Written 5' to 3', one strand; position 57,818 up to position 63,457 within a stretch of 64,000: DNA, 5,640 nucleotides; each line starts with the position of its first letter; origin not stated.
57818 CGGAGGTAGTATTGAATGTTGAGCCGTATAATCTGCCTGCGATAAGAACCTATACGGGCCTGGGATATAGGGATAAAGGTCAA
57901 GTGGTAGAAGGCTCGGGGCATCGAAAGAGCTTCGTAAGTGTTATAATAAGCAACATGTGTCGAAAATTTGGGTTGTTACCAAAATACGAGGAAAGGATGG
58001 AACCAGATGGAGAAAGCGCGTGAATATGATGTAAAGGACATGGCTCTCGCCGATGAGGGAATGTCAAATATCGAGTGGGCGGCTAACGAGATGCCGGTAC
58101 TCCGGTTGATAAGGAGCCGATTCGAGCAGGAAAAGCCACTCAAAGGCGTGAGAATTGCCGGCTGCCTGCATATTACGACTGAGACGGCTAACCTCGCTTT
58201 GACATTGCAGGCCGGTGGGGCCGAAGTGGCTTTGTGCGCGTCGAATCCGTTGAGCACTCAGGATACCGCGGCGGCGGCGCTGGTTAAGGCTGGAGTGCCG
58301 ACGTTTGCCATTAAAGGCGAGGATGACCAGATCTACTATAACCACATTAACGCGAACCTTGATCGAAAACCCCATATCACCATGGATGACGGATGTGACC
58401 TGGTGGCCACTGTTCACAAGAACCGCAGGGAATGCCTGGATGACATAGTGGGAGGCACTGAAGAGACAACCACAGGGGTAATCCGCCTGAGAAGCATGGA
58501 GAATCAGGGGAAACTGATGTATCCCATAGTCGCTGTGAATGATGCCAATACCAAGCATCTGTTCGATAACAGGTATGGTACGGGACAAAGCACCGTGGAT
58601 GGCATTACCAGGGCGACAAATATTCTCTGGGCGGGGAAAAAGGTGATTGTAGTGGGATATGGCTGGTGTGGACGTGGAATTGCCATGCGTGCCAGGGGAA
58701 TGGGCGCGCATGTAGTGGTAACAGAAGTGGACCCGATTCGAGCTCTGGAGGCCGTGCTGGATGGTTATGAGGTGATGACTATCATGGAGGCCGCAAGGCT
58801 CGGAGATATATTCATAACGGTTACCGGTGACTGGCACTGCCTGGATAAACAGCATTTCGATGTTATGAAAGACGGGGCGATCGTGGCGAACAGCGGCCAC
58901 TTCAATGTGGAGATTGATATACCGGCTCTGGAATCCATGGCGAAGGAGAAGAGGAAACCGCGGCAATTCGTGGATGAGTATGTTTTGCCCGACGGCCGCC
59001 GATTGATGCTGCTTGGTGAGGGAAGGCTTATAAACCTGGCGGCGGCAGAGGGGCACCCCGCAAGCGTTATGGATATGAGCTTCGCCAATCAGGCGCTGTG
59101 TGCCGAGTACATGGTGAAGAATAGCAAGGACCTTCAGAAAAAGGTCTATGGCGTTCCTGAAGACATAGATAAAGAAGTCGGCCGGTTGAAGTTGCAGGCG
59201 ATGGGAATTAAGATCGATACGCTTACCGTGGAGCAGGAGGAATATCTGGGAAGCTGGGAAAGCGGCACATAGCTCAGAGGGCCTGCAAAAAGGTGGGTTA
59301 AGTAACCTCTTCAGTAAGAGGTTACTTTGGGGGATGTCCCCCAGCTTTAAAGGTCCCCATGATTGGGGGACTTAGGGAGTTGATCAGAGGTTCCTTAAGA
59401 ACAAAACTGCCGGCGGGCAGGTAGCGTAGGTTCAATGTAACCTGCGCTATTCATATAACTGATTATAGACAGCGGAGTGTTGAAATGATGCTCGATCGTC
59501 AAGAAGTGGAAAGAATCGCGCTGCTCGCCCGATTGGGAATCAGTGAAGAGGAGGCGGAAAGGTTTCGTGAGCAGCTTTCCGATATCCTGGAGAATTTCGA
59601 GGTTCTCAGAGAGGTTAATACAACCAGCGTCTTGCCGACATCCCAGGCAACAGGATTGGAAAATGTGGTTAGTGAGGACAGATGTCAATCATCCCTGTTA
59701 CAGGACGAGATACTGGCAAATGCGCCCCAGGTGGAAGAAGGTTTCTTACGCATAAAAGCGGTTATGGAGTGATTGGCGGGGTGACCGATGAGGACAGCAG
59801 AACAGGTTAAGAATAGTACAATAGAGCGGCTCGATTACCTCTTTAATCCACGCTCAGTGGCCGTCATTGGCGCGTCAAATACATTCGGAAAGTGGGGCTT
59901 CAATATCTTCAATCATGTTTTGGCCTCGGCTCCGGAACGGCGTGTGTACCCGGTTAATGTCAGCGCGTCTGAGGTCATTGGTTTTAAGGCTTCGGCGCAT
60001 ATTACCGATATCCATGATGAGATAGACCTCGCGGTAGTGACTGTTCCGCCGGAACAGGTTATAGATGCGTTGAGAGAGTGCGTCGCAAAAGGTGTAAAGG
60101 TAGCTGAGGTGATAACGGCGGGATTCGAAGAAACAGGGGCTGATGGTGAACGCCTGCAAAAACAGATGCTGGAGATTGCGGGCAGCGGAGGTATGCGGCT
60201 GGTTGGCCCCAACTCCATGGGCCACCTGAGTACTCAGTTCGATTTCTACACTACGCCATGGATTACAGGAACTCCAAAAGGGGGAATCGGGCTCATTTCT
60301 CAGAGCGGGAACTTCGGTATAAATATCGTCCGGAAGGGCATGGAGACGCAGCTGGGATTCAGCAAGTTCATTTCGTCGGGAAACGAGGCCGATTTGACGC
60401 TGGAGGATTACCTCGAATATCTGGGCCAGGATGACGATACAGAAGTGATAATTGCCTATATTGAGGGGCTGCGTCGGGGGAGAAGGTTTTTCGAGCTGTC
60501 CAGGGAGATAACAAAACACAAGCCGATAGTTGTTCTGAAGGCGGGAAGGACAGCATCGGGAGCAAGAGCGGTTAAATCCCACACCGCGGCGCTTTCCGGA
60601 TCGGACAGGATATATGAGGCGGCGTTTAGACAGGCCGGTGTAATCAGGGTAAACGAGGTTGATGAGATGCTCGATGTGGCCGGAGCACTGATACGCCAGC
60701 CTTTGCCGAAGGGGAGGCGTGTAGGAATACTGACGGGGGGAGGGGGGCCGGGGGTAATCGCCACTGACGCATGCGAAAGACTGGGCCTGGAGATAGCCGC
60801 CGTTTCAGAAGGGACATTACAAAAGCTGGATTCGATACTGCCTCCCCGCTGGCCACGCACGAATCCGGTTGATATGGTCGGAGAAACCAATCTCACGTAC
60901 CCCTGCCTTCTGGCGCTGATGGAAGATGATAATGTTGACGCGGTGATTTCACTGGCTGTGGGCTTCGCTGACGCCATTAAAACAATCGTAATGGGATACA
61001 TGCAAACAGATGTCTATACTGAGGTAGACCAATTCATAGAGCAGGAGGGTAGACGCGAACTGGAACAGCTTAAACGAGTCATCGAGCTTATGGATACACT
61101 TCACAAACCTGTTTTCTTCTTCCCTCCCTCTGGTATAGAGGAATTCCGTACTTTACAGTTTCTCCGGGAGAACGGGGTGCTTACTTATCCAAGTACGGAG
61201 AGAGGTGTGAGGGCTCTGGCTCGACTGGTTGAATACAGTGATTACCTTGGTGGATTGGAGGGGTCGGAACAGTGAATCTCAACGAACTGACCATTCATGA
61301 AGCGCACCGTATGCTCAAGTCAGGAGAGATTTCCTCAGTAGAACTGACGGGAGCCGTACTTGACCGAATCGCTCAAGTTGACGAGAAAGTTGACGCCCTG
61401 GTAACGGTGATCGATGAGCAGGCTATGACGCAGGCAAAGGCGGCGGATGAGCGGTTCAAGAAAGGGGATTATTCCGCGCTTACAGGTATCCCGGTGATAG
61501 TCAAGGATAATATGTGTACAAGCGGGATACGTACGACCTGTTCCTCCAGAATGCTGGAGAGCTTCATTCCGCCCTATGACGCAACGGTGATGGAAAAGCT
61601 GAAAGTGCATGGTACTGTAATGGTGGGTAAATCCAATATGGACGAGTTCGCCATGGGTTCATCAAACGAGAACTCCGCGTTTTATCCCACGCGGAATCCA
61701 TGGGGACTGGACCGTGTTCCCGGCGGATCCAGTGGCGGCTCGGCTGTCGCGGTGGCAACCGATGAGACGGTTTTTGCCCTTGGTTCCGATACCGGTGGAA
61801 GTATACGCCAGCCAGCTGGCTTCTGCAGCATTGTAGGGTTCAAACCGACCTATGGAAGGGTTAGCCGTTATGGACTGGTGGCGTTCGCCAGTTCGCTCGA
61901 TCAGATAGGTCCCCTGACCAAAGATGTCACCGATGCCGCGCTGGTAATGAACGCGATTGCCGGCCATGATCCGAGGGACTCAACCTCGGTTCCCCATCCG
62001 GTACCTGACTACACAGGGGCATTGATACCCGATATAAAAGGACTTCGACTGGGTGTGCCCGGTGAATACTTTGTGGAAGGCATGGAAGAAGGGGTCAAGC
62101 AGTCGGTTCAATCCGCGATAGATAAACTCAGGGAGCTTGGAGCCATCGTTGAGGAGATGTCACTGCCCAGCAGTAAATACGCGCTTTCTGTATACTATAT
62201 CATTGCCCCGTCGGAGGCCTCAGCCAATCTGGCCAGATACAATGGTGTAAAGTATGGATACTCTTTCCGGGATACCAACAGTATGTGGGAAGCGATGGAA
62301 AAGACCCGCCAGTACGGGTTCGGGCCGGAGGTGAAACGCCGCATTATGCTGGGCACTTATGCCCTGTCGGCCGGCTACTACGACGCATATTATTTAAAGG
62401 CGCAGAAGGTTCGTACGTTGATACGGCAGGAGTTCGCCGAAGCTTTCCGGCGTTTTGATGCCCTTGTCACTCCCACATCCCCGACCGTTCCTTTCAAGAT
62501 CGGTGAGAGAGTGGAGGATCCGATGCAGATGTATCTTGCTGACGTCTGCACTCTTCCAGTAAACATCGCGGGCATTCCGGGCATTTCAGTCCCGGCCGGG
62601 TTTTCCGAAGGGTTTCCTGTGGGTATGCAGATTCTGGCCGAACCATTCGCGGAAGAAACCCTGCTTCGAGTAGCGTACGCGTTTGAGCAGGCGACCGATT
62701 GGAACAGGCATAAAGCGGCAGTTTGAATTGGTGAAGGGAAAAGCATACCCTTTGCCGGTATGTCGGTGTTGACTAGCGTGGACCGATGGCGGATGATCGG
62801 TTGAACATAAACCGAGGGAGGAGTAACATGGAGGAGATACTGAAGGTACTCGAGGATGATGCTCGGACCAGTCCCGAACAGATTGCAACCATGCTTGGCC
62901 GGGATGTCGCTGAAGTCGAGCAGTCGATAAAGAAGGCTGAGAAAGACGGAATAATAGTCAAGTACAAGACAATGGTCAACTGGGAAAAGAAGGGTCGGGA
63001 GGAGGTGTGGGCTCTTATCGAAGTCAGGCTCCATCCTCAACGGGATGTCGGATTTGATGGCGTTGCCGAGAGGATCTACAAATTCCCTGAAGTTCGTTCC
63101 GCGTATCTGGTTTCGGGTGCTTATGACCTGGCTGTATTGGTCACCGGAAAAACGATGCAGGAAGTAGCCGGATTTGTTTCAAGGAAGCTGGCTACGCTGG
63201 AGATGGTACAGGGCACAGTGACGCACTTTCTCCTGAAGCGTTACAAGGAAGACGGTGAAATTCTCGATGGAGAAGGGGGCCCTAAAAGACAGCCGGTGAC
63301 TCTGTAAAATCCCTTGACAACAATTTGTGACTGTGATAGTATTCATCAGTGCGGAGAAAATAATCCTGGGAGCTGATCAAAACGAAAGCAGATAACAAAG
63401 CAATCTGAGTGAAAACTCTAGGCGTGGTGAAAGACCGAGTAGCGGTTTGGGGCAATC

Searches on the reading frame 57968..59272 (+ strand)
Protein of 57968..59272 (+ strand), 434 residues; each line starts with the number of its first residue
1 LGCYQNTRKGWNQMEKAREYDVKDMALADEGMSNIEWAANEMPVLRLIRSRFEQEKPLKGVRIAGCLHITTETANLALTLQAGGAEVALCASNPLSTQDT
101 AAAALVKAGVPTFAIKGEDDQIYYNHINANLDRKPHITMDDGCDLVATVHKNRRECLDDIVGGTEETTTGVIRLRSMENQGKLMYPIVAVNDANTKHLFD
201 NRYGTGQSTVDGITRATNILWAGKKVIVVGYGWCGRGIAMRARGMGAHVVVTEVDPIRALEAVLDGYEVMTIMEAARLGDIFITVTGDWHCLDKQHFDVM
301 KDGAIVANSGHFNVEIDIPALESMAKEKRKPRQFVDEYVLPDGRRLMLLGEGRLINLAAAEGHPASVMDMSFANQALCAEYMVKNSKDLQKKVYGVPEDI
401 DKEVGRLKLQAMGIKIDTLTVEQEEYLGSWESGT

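Call 3: search_protein_families(library=pfam, proteins=[window:57968-59272:+], max_evalue=0.01)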
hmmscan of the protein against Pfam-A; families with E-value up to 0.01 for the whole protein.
window:57968-59272:+ (434 aa): 4 families
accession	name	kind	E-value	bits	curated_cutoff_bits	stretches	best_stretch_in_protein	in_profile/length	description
PF05221.23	AdoHcyase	-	8.4e-67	225.8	25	2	19-153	1-140/299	S-adenosyl-L-homocysteine hydrolase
PF00670.27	AdoHcyase_NAD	-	1.7e-52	178.3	27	1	201-361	1-161/162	S-adenosyl-L-homocysteine hydrolase, NAD binding domain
PF07991.19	KARI_N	-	2.7e-08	34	20.6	1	222-316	3-101/165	Acetohydroxy acid isomeroreductase, NADPH-binding domain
PF02826.25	2-Hacid_dh_C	-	2.3e-07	30.8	25.1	1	221-324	34-140/178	D-isomer specific 2-hydroxyacid dehydrogenase, NAD binding domain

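Call 4: search_protein_families(library=ncbifam, proteins=[window:57968-59272:+], max_evalue=0.01)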
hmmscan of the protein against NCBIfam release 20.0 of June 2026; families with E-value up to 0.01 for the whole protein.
window:57968-59272:+ (434 aa): 16 families
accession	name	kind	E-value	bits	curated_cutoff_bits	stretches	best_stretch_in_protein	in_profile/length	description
TIGR00936.1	ahcY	equivalog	7.4e-198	657.5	497.6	1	20-434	1-416/416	adenosylhomocysteinase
NF004005.0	PRK05476.2-3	equivalog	4.6e-193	641.7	275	1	18-432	3-417/418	adenosylhomocysteinase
NF004010.0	PRK05476.3-3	equivalog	1.3e-77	261.6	512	1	25-424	12-420/432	adenosylhomocysteinase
NF004009.0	PRK05476.3-2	equivalog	2.1e-66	224.7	485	1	21-417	69-462/487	adenosylhomocysteinase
NF004008.0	PRK05476.3-1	equivalog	5.3e-21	75.1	440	1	165-385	99-302/326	adenosylhomocysteinase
NF004017.0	PRK05479.1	equivalog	4.2e-07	29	336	1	221-315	15-113/337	ketol-acid reductoisomerase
TIGR00465.1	ilvC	equivalog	1.6e-06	27.3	226.15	1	222-315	2-99/314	ketol-acid reductoisomerase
NF009940.0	PRK13403.1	equivalog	1.6e-06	27.2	406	1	220-288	13-81/335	ketol-acid reductoisomerase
NF041369.1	Dhydh_Halo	equivalog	2.9e-06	26.7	400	1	222-311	131-223/305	D-2-hydroxyacid dehydrogenase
NF008759.0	PRK11790.1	equivalog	0.00026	19.8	404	1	223-329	152-258/410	phosphoglycerate dehydrogenase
TIGR02853.1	spore_dpaA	equivalog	0.00029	20.2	319.65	1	215-284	143-215/287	dipicolinic acid synthetase subunit A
NF000128.1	vanH-Sc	exception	0.0003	20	650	1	226-323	164-261/337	D-lactate dehydrogenase VanH-Sc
NF009127.0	PRK12480.1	equivalog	0.001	18.2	579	1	226-321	149-244/330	D-lactate dehydrogenase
TIGR01202.1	bchC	equivalog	0.0011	18.2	291.25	1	223-329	145-250/308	chlorophyll synthesis pathway protein BchC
NF000112.1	vanH-Amyco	exception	0.0018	17.6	625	1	226-320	173-263/348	VanH-AOV family D-lactate dehydrogenase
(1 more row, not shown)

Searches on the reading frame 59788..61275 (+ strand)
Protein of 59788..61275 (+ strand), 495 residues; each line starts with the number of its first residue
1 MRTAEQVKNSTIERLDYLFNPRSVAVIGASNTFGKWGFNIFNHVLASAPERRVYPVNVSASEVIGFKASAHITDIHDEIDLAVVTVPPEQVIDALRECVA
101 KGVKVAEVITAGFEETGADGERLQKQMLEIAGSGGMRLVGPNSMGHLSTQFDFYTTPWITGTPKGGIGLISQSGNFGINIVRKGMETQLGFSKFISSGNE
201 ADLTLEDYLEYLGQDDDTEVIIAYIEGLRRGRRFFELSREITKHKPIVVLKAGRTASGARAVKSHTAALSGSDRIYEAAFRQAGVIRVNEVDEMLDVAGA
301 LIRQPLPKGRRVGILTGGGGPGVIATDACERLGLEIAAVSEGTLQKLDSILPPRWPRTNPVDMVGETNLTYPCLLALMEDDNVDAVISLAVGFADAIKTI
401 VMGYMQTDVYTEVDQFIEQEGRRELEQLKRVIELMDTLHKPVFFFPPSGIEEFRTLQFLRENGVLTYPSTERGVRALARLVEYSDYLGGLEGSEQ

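Call 33: search_protein_families(library=pfam, proteins=[window:59788-61275:+], max_evalue=0.001)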
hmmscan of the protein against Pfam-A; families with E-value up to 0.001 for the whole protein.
window:59788-61275:+ (495 aa): 4 families
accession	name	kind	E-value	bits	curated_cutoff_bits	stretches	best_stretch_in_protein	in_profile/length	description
PF13607.11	Succ_CoA_lig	-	8.3e-55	184.8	27.4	1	164-301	1-138/138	Succinyl-CoA ligase like flavodoxin domain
PF13380.12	CoA_binding_2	-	1.9e-18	67.4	22.8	1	22-145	1-112/116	CoA binding domain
PF02629.25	CoA_binding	-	4.5e-11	43.8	22.3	1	21-112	3-97/97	CoA binding domain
PF19045.5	Ligase_CoA_2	-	1e-06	29.3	23.7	1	313-406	2-94/162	Ligase-CoA domain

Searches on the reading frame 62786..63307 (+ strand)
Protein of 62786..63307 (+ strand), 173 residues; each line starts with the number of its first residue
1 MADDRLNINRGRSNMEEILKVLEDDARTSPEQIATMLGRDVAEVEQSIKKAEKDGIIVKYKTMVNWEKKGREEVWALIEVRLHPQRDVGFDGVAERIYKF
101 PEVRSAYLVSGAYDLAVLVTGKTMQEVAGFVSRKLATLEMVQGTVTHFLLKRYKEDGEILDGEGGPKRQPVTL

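Call 33: search_protein_families(library=pfam, proteins=[window:62786-63307:+], max_evalue=0.001)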
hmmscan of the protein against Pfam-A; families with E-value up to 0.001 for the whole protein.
window:62786-63307:+ (173 aa): 4 families
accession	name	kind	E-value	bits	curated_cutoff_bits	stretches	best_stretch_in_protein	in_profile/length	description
PF01037.27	AsnC_trans_reg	-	1.6e-15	57.2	25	1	78-151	1-72/73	Lrp/AsnC ligand binding domain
PF13412.12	HTH_24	-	1.6e-07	31.2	21.9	1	17-57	7-47/48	Winged helix-turn-helix DNA-binding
PF13404.12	HTH_AsnC-type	-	0.00037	20.7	27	1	17-51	7-41/42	AsnC-type helix-turn-helix domain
PF25212.1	HVO_A0114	-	0.00076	19.7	27.6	0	17-59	26-68/84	HVO_A0114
